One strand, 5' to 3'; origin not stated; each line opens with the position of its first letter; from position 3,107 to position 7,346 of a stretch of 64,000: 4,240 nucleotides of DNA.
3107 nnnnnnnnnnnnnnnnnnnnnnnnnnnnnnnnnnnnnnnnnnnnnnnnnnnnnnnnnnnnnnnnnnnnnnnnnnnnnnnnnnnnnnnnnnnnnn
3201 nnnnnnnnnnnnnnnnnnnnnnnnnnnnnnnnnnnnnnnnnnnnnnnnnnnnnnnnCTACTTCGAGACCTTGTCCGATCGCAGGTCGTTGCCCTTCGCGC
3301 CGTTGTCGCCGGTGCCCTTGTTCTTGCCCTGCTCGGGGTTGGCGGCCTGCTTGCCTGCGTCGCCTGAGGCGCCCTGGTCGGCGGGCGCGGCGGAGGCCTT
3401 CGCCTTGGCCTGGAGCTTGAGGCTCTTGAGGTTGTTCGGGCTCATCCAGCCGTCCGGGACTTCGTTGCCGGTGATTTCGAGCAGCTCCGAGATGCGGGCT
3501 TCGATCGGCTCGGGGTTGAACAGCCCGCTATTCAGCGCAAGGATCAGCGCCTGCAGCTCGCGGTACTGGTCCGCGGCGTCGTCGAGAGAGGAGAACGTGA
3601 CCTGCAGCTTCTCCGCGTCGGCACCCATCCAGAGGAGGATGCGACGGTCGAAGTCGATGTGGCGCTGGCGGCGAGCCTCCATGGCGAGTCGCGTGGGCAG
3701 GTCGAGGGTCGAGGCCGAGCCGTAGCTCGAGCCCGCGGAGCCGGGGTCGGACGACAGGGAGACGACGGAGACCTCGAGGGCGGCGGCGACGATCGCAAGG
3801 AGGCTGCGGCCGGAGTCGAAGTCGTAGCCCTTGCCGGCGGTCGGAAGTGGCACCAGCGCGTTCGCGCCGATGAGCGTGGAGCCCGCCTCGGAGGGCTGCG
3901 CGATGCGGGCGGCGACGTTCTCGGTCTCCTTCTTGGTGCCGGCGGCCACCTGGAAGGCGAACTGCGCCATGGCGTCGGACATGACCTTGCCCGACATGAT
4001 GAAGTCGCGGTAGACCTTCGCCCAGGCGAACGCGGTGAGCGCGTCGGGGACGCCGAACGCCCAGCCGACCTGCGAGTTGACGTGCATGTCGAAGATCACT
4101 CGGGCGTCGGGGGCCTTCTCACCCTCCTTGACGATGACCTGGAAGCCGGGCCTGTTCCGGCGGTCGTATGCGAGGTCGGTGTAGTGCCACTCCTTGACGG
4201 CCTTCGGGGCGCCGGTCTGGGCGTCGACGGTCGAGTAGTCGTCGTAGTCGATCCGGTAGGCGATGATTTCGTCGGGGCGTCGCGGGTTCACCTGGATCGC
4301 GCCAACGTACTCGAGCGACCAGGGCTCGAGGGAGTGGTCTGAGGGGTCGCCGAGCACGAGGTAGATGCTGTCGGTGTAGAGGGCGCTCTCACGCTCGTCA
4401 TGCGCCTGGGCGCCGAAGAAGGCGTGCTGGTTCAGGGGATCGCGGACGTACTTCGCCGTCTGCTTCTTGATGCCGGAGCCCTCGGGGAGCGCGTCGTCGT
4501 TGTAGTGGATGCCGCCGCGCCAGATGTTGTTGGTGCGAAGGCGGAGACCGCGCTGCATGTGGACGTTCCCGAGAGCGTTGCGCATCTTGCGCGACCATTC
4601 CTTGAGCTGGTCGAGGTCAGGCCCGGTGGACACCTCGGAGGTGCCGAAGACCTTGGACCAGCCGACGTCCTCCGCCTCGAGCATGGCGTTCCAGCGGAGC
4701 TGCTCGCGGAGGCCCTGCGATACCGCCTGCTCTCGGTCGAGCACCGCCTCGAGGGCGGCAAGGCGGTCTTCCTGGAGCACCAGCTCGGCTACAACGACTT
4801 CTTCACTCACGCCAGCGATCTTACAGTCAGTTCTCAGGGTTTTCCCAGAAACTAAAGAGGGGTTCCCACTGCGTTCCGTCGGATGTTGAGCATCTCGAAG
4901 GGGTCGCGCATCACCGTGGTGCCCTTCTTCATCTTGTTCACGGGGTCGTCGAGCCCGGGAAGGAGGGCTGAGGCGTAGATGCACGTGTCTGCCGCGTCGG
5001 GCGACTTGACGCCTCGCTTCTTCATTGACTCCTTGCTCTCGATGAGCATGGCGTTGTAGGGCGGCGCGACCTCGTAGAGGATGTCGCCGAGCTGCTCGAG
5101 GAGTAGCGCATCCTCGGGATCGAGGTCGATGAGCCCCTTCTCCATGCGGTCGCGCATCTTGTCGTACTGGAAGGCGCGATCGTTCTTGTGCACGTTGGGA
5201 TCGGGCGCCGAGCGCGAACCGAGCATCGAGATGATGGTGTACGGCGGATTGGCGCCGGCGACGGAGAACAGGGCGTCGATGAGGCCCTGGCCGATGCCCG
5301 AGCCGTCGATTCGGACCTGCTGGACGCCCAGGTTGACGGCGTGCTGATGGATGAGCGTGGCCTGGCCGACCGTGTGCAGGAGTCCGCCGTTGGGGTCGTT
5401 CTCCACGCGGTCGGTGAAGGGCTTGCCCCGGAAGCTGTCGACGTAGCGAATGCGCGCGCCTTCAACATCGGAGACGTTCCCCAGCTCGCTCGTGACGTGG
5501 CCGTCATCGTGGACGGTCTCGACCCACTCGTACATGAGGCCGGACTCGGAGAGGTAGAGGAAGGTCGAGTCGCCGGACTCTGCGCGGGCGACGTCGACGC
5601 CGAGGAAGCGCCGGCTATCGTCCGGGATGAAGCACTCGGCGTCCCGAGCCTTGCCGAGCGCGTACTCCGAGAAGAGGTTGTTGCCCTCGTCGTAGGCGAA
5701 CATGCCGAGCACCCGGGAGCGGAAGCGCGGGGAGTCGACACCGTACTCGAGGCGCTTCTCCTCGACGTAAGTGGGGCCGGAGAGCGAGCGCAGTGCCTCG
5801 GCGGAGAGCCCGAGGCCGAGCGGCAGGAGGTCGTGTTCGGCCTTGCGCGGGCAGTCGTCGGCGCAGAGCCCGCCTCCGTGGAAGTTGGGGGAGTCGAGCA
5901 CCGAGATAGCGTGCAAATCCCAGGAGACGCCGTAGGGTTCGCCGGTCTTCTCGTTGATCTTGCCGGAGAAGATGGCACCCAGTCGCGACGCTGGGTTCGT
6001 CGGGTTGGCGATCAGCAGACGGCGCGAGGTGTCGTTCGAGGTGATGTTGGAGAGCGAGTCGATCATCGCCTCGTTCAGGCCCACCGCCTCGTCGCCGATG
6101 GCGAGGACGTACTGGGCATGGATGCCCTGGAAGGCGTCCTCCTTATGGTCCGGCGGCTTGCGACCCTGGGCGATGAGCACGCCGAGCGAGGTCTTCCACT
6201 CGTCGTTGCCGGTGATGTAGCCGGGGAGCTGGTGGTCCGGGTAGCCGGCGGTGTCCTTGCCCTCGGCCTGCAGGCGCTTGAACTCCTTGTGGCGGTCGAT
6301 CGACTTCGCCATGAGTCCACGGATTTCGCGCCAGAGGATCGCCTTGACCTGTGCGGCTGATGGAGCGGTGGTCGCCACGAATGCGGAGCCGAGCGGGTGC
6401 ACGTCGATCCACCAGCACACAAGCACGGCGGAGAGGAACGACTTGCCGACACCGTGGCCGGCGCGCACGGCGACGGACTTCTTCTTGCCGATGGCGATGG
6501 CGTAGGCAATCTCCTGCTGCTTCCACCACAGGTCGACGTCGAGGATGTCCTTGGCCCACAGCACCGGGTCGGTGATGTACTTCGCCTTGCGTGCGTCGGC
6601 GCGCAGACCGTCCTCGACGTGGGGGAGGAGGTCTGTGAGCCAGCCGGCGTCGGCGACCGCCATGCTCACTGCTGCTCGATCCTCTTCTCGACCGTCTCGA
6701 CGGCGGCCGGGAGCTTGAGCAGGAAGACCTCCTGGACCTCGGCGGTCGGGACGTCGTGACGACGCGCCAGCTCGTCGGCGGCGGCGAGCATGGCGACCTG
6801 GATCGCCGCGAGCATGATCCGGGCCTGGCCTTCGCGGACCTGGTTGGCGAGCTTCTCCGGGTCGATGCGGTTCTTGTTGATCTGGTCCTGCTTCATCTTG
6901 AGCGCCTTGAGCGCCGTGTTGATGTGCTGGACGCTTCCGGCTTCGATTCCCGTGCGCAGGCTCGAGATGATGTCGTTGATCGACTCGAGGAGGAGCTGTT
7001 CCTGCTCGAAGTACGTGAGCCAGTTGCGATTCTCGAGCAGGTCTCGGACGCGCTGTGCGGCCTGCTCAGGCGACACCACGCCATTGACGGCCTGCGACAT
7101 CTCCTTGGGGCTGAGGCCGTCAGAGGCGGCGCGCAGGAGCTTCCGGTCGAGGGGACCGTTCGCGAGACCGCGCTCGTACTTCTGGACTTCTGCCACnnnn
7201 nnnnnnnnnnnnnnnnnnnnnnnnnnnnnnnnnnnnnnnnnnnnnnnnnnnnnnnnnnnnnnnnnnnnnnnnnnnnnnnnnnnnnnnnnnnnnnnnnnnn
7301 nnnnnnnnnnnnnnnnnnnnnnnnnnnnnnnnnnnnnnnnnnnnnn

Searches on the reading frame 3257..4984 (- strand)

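Call 26: search_protein_families(library=phrogs, proteins=[window:3257-4984:-], max_evalue=0.001)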
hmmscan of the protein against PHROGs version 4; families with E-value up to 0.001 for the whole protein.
window:3257-4984:- (575 aa): 1 family
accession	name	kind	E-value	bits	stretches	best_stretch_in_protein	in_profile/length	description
phrog_10963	-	head and packaging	1.6e-82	278.8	1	99-551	41-488/503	portal protein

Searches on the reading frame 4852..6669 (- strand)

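Call 26: search_protein_families(library=phrogs, proteins=[window:4852-6669:-], max_evalue=0.001)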
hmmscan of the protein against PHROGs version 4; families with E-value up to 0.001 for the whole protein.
window:4852-6669:- (605 aa): 3 families
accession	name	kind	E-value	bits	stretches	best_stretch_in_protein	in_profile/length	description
phrog_2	-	head and packaging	2.4e-20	73.9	1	33-568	252-590/807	terminase large subunit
phrog_5902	-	unknown function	4.4e-20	73.3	1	29-230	16-199/359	-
phrog_20197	-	unknown function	0.00027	21.9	1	30-128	17-112/158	-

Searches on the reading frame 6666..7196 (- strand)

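Call 72: search_protein_families(library=pfam, proteins=[window:6666-7196:-], max_evalue=0.05)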
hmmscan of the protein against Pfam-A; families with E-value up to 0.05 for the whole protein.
window:6666-7196:- (176 aa): 1 family
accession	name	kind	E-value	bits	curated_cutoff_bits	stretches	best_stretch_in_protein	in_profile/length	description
PF18433.6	DUF5610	-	0.016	16.1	26.4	0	24-109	20-102/117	Domain of unknown function (DUF5610)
